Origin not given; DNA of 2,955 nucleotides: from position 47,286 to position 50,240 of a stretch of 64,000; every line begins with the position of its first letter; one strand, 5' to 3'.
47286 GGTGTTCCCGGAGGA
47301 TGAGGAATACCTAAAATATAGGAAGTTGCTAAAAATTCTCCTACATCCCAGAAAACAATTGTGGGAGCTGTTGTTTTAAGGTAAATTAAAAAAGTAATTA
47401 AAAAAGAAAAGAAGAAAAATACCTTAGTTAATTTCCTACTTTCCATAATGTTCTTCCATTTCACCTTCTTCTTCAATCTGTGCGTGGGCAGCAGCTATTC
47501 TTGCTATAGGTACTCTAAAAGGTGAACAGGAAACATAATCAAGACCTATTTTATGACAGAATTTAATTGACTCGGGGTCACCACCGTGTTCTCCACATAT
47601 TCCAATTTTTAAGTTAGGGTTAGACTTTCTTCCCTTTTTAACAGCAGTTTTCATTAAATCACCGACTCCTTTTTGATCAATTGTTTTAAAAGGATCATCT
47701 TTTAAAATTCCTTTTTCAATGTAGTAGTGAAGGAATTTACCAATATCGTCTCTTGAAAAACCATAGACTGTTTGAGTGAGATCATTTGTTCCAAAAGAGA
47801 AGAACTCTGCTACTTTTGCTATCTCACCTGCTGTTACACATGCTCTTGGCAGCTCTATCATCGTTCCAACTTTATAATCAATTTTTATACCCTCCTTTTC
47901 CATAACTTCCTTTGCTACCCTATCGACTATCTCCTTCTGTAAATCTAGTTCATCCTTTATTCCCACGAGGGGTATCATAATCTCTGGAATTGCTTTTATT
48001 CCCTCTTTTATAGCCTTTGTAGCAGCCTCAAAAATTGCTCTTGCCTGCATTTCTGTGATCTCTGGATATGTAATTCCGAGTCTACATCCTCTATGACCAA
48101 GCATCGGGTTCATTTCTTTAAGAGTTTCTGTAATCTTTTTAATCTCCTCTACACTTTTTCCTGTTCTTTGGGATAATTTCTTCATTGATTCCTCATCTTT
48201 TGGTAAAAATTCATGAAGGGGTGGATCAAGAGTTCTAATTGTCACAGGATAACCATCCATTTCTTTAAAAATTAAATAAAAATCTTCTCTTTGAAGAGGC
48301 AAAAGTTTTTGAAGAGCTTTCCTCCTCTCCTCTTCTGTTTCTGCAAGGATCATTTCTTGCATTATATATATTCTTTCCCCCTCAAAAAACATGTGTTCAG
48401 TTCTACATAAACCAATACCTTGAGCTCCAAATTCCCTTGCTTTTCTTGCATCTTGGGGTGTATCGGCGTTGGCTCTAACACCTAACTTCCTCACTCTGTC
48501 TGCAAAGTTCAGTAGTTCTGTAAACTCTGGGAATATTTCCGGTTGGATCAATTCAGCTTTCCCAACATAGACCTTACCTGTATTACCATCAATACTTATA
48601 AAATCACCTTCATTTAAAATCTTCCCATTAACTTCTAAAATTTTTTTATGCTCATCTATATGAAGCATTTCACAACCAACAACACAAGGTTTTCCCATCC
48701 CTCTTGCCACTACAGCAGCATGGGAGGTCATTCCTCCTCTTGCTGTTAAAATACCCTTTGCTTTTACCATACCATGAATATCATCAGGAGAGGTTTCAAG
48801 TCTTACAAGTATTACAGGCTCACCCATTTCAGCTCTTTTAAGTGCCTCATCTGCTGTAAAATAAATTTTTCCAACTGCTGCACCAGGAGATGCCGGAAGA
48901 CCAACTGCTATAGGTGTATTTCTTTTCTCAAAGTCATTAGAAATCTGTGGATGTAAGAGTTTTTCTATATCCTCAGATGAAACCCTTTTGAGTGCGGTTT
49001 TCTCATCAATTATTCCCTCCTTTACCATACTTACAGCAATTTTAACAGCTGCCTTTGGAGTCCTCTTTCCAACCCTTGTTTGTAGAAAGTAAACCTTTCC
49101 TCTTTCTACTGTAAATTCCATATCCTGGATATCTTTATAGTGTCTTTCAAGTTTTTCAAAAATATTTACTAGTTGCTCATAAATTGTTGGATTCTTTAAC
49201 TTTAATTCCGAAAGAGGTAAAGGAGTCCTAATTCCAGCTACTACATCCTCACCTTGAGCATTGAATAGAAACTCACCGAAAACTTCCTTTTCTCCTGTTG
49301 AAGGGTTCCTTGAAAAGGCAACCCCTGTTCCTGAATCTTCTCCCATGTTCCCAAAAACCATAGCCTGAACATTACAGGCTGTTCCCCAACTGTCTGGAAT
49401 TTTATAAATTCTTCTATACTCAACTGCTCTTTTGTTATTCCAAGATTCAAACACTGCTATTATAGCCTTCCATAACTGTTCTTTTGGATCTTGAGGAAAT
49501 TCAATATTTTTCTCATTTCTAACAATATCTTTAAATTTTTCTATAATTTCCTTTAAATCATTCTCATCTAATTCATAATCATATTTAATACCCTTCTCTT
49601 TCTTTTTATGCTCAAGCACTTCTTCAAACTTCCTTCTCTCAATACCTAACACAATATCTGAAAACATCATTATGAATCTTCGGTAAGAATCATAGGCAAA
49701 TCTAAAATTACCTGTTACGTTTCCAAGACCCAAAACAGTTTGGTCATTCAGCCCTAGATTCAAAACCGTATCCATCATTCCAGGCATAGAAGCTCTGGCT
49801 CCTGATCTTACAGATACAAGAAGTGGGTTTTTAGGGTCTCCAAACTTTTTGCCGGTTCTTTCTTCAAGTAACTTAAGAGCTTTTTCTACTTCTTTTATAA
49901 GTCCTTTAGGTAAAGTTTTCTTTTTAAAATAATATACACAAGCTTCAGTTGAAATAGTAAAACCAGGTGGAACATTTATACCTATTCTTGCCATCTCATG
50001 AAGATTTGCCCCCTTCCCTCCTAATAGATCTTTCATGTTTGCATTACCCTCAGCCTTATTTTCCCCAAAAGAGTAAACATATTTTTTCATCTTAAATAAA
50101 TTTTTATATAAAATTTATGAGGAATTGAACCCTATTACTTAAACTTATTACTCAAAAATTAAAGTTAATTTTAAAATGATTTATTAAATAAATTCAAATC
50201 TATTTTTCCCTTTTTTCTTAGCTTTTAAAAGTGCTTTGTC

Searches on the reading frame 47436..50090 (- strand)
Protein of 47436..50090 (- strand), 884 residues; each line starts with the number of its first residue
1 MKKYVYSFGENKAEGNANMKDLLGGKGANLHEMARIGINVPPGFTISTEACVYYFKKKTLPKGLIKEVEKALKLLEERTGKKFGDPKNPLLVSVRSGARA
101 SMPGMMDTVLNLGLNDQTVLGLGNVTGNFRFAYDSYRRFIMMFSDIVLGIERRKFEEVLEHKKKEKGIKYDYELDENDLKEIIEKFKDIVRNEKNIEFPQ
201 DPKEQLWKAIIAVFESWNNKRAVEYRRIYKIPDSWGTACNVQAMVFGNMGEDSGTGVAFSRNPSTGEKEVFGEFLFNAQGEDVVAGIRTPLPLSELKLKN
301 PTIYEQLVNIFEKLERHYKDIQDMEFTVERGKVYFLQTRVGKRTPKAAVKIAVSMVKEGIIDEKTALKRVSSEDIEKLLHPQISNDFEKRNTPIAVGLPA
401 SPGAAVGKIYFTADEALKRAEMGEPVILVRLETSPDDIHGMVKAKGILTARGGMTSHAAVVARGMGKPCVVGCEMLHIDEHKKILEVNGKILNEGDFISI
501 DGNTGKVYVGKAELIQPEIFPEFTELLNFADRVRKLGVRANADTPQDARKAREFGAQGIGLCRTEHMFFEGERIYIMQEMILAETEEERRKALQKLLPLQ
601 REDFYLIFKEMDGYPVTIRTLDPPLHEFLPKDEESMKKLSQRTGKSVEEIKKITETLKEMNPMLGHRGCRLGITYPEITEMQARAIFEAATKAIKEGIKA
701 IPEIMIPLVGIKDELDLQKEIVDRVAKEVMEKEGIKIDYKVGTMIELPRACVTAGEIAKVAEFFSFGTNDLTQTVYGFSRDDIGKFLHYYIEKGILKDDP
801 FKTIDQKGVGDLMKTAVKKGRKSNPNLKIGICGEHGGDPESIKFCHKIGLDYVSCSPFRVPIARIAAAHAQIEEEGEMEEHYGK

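Call 8: find_encoding_contigs(protein=window:47436-50090:-, flank=10000, max_places=10)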
Protein window:47436-50090:- (884 aa): no gene with exactly this product is on record in the collection.

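Call 9: find_related_loci(query=window:47436-50090:-, collection=genome_contigs, flank=10000)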
Query window:47436-50090:- (884 aa) in genome_contigs; peptide patterns used: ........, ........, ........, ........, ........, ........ (x = any residue, [..] = any of these).
197 stretches matched a pattern; 141 encode a relative of the query (tblastn E <= 1e-3); the best 80 are kept; 80 distinct loci.
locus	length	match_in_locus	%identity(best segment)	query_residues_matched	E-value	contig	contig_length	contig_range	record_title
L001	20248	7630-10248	72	1-875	0e+0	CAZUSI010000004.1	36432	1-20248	MAG TPA_asm: uncultured bacterium isolate SRP104967_co1_96 genome assembly, contig: NODE_354_length_36432_cov_120.772576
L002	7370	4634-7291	63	1-874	0e+0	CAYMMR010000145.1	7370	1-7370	MAG TPA_asm: uncultured Nitrospinota bacterium isolate binchicken_co21_483 genome assembly, contig: NODE_10535_length_73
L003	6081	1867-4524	62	1-874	0e+0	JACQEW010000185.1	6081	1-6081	MAG: Nitrospinota bacterium isolate NC_groundwater_1031_Pr1_S-0.65um_41_11 Montesol18_Sp65_coassembly_scaffold_650376, w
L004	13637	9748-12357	61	2-873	0e+0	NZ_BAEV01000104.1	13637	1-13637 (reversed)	Clostridium arbusti SL206, whole genome shotgun sequence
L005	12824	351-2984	59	2-875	0e+0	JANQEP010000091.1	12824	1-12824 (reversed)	MAG: Candidatus Gastranaerophilales bacterium isolate PL23a_bin.35 k99_1363206, whole genome shotgun sequence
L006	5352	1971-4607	58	1-875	0e+0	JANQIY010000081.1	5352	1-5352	MAG: Candidatus Gastranaerophilales bacterium isolate PL24a_bin.9 k99_5323240, whole genome shotgun sequence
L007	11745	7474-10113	58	2-877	0e+0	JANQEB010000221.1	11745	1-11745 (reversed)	MAG: Candidatus Gastranaerophilales bacterium isolate PL23a_bin.110 k99_2038834, whole genome shotgun sequence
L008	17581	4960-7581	59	2-872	0e+0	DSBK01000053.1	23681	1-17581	MAG TPA_asm: Actinomycetota bacterium isolate SpSt-1170 Ga0129302_1000772, whole genome shotgun sequence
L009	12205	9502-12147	59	3-875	0e+0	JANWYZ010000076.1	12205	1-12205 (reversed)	MAG: bacterium isolate SKYG83 NODE_76_length_12205_cov_3.310933, whole genome shotgun sequence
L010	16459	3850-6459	57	3-874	0e+0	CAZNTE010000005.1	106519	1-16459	MAG TPA_asm: uncultured Tissierellaceae bacterium isolate binchicken_co173_922 genome assembly, contig: NODE_541_length_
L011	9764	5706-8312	59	14-874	0e+0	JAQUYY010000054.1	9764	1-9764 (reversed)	MAG: Candidatus Gastranaerophilales bacterium isolate STD2_248 NODE_27763_length_9764_cov_2.815710_Sandtown_D2, whole ge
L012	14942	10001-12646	59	3-875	0e+0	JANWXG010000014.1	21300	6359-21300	MAG: bacterium isolate SKYG40 NODE_14_length_21300_cov_10.091217, whole genome shotgun sequence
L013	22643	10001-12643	59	14-880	0e+0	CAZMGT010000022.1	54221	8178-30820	MAG TPA_asm: uncultured Armatimonadia bacterium isolate binchicken_co6_468 genome assembly, contig: NODE_320_length_5422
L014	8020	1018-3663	58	3-875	0e+0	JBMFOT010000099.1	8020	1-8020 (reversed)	MAG: Armatimonadota bacterium isolate KM4338-44 NODE_99_length_8020_cov_3.811658, whole genome shotgun sequence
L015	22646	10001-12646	56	2-873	0e+0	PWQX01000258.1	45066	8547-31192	MAG: Spirochaetaceae bacterium isolate CSSed10_65m CS-Sed10-C802, whole genome shotgun sequence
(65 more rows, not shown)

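Call 19: find_homologous_proteins(query=window:47436-50090:-, max_evalue=1e-100)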
Query window:47436-50090:- (884 aa): 8000 proteins with E <= 1e-100 among 8000 candidates; the best 120 are listed.
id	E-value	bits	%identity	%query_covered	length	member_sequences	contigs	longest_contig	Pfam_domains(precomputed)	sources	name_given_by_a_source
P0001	0.0e+0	2000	100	100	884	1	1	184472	PF00391.30,PF02896.25,PF01326.25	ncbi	ncbi:MAG: pyruvate, phosphate dikinase [Candidatus Hydrothermales bacterium]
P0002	0.0e+0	1864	91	100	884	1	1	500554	PF00391.30,PF02896.25,PF01326.25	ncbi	ncbi:MAG: pyruvate, phosphate dikinase [Candidatus Hydrothermales bacterium]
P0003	0.0e+0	1709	84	100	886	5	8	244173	PF00391.30,PF02896.25,PF01326.25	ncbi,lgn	ncbi:MAG: pyruvate, phosphate dikinase [candidate division WOR-3 bacterium]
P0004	0.0e+0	1675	83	99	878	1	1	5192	PF00391.30,PF02896.25,PF01326.25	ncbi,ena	-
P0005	0.0e+0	1672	83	99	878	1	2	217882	PF00391.30,PF02896.25,PF01326.25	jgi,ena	-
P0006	0.0e+0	1669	83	99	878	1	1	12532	PF00391.30,PF02896.25,PF01326.25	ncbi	-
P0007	0.0e+0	1614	79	99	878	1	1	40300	PF00391.30,PF02896.25,PF01326.25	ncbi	-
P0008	0.0e+0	1529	77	99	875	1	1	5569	PF00391.30,PF02896.25,PF01326.25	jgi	jgi:pyruvate,orthophosphate dikinase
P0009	0.0e+0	1463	72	99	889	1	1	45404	PF00391.30,PF02896.25,PF01326.25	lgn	-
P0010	0.0e+0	1456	72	99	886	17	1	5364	PF00391.30,PF02896.25,PF01326.25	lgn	-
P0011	0.0e+0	1452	72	99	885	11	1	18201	PF00391.30,PF02896.25,PF01326.25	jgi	-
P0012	0.0e+0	1440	71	99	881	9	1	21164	PF00391.30,PF02896.25,PF01326.25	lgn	-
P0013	0.0e+0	1431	70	99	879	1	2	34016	PF00391.30,PF02896.25,PF01326.25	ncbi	-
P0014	0.0e+0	1357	68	99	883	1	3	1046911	PF00391.30,PF02896.25,PF01326.25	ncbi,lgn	ncbi:MAG: pyruvate, phosphate dikinase [Candidatus Hydrothermia bacterium]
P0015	0.0e+0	1357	68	99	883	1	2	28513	PF00391.30,PF02896.25,PF01326.25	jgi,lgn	-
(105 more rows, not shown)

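Call 20: find_encoding_contigs(protein=P0002, flank=10000, max_places=4)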
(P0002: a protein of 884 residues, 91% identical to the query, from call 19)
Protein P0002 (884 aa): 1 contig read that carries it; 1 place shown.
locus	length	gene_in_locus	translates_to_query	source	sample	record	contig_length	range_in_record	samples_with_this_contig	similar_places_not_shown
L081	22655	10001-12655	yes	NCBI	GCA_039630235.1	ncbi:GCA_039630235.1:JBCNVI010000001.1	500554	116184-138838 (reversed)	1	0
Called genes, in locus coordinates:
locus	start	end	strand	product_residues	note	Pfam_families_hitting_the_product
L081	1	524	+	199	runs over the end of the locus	-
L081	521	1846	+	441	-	PF01943:Polysacc_synt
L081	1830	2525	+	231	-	PF00923:TAL_FSA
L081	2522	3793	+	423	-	PF00089:Trypsin, PF13365:Trypsin_2, PF00595:PDZ, PF13180:PDZ_2, PF17820:PDZ_6, PF00595:PDZ (weak), PF13180:PDZ_2, PF17820:PDZ_6 (weak)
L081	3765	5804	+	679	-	PF00912:Transgly, PF00905:Transpeptidase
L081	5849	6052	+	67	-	PF20607:DUF6800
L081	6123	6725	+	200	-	PF00857:Isochorismatase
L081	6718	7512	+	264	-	PF08543:Phos_pyr_kin, PF00294:PfkB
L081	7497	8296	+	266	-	PF01063:Aminotran_4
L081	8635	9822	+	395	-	PF01139:RtcB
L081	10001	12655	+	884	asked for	PF01326:PPDK_N, PF00391:PEP-utilizers, PF02896:PEP-utilizers_C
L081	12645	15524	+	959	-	PF11028:TMEM260_N, PF28495:TMEM260_2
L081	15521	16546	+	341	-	PF05343:Peptidase_M42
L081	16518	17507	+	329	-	PF05343:Peptidase_M42, PF04389:Peptidase_M28 (faint), PF01546:Peptidase_M20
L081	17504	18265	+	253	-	PF18638:CyRPA (weak), PF01551:Peptidase_M23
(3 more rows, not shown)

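Call 21: find_encoding_contigs(protein=P0003, flank=10000, max_places=6)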
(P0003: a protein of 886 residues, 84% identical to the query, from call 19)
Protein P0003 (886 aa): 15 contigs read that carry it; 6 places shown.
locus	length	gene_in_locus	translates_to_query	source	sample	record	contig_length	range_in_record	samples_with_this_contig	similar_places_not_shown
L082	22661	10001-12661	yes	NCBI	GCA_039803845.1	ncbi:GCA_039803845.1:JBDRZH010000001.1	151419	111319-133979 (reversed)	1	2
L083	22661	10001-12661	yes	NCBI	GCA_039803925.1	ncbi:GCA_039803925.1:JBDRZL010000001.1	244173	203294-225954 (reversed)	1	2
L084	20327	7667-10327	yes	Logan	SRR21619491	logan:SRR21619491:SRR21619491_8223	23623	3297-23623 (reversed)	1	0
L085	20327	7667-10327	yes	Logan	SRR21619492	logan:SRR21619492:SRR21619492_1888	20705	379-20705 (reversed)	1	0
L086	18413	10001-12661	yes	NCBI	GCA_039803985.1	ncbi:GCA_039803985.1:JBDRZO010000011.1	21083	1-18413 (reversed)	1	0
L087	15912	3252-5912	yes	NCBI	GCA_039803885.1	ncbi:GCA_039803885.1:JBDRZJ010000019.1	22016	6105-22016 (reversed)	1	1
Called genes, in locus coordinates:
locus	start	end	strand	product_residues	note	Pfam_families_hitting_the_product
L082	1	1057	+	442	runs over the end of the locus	-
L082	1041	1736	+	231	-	PF00923:TAL_FSA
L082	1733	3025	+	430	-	PF00089:Trypsin, PF10459:Peptidase_S46 (faint), PF13365:Trypsin_2, PF00595:PDZ, PF13180:PDZ_2, PF17820:PDZ_6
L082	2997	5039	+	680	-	PF00912:Transgly, PF00905:Transpeptidase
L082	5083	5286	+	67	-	PF20607:DUF6800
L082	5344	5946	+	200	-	PF00857:Isochorismatase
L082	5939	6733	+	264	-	PF08543:Phos_pyr_kin, PF00294:PfkB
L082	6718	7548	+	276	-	PF01063:Aminotran_4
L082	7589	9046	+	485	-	PF01139:RtcB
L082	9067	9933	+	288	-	PF16697:Yop-YscD_cpl, PF00498:FHA, PF22335:Cas10-Cmr2_palm2, PF00990:GGDEF, PF24898:GGDEF_GdpP (weak)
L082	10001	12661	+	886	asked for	PF01326:PPDK_N, PF00391:PEP-utilizers, PF02896:PEP-utilizers_C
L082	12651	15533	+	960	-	PF11028:TMEM260_N, PF28495:TMEM260_2, PF13181:TPR_8 (faint)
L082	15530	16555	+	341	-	PF05343:Peptidase_M42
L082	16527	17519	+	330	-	PF05343:Peptidase_M42, PF01546:Peptidase_M20, PF04389:Peptidase_M28 (weak)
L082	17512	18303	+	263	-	PF01551:Peptidase_M23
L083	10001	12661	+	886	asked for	PF01326:PPDK_N, PF00391:PEP-utilizers, PF02896:PEP-utilizers_C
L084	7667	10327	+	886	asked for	PF01326:PPDK_N, PF00391:PEP-utilizers, PF02896:PEP-utilizers_C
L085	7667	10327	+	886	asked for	PF01326:PPDK_N, PF00391:PEP-utilizers, PF02896:PEP-utilizers_C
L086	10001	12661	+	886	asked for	PF01326:PPDK_N, PF00391:PEP-utilizers, PF02896:PEP-utilizers_C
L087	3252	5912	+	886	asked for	PF01326:PPDK_N, PF00391:PEP-utilizers, PF02896:PEP-utilizers_C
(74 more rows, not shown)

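Call 35: find_related_loci(query=window:47436-50090:-, collection=metagenome_contigs, flank=10000)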
Query window:47436-50090:- (884 aa) in metagenome_contigs; peptide patterns used: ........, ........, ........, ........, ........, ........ (x = any residue, [..] = any of these).
465 stretches matched a pattern; 158 encode a relative of the query (tblastn E <= 1e-3); the best 80 are kept; 80 distinct loci.
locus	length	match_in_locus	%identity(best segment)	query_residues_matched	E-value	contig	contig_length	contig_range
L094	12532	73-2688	83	1-872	0e+0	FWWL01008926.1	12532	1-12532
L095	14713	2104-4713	72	4-875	0e+0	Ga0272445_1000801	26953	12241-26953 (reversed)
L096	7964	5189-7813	61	3-876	0e+0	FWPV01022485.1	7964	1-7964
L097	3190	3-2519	62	48-874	0e+0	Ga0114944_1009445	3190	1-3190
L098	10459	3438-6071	57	1-865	0e+0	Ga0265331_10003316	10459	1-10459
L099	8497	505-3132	57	2-877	0e+0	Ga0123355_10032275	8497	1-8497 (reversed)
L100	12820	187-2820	57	1-865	0e+0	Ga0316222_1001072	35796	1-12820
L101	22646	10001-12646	59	3-875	0e+0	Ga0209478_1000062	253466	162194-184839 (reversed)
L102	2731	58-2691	57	3-876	0e+0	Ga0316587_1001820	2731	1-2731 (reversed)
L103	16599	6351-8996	59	3-875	0e+0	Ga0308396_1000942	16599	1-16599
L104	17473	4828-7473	59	3-875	0e+0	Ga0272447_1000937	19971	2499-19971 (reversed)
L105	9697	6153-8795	57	1-877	0e+0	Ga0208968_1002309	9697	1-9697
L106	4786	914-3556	59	14-880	0e+0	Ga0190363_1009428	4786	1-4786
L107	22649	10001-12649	59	2-875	0e+0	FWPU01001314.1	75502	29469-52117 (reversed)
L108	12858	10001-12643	59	3-874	0e+0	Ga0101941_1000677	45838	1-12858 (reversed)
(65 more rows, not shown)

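Call 37: find_encoding_contigs(protein=P0007, flank=10000, max_places=2)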
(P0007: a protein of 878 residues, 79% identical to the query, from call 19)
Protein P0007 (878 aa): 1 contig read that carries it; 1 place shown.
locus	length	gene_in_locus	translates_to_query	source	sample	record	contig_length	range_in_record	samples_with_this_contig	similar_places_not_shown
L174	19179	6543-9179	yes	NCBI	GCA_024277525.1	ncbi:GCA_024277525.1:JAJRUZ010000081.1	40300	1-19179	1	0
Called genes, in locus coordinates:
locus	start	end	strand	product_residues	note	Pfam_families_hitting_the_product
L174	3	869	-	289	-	?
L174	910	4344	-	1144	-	-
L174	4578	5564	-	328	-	-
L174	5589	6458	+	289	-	PF16697:Yop-YscD_cpl, PF00498:FHA, PF00990:GGDEF, PF22335:Cas10-Cmr2_palm2 (weak), PF24898:GGDEF_GdpP (faint)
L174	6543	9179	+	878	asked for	PF01326:PPDK_N, PF00391:PEP-utilizers, PF02896:PEP-utilizers_C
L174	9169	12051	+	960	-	PF11028:TMEM260_N, PF28495:TMEM260_2, PF00515:TPR_1 (faint), PF07719:TPR_2 (faint), PF13181:TPR_8 (faint), PF13424:TPR_12 (faint), PF13428:TPR_14 (faint)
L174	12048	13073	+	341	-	PF05343:Peptidase_M42, PF01546:Peptidase_M20 (weak)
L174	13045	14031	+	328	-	PF05343:Peptidase_M42, PF01546:Peptidase_M20, PF04389:Peptidase_M28 (weak)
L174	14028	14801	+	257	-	PF01551:Peptidase_M23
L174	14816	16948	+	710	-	PF00496:SBP_bac_5, PF03544:TonB_C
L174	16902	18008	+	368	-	PF00383:dCMP_cyt_deam_1, PF14437:MafB19-deam (weak), PF01872:RibD_C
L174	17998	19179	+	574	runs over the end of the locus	PF01336:tRNA_anti-codon, PF00152:tRNA-synt_2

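Call 38: find_encoding_contigs(protein=P0014, flank=10000, max_places=2)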
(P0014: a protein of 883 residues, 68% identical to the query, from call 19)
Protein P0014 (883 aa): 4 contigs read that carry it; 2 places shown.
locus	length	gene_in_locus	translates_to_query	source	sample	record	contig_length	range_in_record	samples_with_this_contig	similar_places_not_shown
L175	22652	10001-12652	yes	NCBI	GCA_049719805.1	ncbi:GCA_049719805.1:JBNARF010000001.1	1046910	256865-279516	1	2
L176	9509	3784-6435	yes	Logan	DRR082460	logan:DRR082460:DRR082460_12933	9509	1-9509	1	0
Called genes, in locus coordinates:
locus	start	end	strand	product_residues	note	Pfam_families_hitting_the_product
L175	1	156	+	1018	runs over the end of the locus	PF00873:ACR_tran, PF03176:MMPL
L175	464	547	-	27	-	PF18643:RE_BsaWI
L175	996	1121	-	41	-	PF01555:N6_N4_Mtase (weak)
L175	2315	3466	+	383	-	PF04055:Radical_SAM, PF00633:HHH (weak), PF12836:HHH_3 (weak)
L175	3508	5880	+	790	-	PF01841:Transglut_core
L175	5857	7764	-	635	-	PF11369:DUF3160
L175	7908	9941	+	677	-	-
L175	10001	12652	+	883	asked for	PF01326:PPDK_N, PF00391:PEP-utilizers, PF02896:PEP-utilizers_C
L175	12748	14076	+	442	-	PF02878:PGM_PMM_I, PF02879:PGM_PMM_II, PF02880:PGM_PMM_III, PF00408:PGM_PMM_IV (weak)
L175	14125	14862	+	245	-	PF02591:Zn_ribbon_9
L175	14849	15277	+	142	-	PF00075:RNase_H, PF13456:RVT_3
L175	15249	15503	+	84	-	-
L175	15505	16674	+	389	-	PF02441:Flavoprotein, PF04127:DFP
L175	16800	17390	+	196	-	PF03167:UDG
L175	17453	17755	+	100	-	-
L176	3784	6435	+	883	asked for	PF01326:PPDK_N, PF00391:PEP-utilizers, PF02896:PEP-utilizers_C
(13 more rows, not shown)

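Call 70: find_encoding_contigs(protein=P0005, flank=10000, max_places=1)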
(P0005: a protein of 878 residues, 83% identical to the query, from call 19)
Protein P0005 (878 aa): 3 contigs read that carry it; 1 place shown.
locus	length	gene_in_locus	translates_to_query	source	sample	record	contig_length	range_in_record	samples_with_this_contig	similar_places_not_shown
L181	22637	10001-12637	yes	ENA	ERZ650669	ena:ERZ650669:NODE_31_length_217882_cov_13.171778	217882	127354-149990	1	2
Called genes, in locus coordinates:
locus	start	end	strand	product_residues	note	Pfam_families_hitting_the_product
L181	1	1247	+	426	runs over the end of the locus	PF00089:Trypsin, PF13365:Trypsin_2, PF00595:PDZ, PF13180:PDZ_2, PF17820:PDZ_6, PF00595:PDZ, PF13180:PDZ_2 (weak), PF17820:PDZ_6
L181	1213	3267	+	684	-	PF00912:Transgly, PF00905:Transpeptidase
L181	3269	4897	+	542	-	PF00999:Na_H_Exchanger, PF00571:CBS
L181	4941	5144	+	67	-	PF20607:DUF6800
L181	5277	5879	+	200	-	PF00857:Isochorismatase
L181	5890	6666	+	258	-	PF08543:Phos_pyr_kin, PF00294:PfkB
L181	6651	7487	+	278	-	PF01063:Aminotran_4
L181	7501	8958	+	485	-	PF01139:RtcB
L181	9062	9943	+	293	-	PF16697:Yop-YscD_cpl, PF00498:FHA, PF00990:GGDEF, PF22335:Cas10-Cmr2_palm2 (weak)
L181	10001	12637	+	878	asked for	PF01326:PPDK_N, PF00391:PEP-utilizers, PF02896:PEP-utilizers_C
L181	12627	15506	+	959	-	PF11028:TMEM260_N, PF28495:TMEM260_2, PF07719:TPR_2 (faint)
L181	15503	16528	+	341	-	PF05343:Peptidase_M42, PF01546:Peptidase_M20 (weak)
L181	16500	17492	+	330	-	PF05343:Peptidase_M42, PF04389:Peptidase_M28 (faint), PF01546:Peptidase_M20 (weak)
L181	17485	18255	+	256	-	PF01551:Peptidase_M23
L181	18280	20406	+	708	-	PF00496:SBP_bac_5, PF03544:TonB_C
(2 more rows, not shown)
